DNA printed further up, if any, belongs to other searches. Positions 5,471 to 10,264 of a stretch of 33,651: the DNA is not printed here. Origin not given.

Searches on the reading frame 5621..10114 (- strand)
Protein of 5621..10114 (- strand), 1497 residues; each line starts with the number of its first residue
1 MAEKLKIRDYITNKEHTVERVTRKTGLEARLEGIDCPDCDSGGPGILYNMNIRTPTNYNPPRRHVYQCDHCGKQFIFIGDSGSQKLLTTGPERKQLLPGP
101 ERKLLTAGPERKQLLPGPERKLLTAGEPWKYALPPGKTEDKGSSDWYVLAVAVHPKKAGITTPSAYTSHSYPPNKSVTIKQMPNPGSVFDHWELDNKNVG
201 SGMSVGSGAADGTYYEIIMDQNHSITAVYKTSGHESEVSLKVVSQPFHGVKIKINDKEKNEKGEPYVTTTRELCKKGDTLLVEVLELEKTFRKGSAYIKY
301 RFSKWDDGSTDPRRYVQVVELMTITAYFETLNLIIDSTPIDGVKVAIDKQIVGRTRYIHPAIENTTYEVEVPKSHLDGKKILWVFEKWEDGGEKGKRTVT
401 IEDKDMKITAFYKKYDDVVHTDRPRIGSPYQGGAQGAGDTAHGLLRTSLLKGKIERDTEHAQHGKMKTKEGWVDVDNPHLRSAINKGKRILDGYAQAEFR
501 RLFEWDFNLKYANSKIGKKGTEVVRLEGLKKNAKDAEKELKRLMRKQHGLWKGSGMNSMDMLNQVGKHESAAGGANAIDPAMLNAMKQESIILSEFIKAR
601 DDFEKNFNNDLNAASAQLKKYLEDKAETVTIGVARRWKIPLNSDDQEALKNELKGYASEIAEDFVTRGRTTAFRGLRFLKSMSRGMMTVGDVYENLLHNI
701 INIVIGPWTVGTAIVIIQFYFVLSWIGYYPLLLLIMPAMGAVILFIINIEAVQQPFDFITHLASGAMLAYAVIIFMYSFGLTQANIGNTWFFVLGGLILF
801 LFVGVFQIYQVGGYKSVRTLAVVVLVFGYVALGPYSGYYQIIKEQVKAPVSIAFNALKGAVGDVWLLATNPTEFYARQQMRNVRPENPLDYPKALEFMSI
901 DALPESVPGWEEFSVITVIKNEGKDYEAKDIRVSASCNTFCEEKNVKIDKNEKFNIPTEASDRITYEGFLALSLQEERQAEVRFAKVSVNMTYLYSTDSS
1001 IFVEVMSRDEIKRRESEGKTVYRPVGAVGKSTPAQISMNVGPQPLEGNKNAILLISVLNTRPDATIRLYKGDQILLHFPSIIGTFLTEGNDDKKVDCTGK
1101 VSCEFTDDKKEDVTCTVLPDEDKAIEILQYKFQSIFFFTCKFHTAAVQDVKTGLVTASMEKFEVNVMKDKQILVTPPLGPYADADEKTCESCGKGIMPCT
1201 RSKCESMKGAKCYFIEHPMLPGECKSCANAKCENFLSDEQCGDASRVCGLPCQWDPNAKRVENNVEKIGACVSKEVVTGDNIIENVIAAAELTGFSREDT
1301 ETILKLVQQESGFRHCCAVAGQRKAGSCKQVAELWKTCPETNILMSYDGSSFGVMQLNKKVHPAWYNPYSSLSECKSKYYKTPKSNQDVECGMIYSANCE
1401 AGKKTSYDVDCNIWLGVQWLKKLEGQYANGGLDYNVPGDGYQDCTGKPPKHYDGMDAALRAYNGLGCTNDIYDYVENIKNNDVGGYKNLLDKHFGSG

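Call 11: search_protein_families(library=pfam, proteins=[window:5621-10114:-], max_evalue=0.001)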
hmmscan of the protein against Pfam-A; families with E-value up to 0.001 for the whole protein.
window:5621-10114:- (1497 aa): 1 family
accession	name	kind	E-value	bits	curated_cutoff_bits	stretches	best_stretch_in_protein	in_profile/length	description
PF18998.6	Flg_new_2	-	0.00014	22.2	23.6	1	150-231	2-71/73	Divergent InlB B-repeat domain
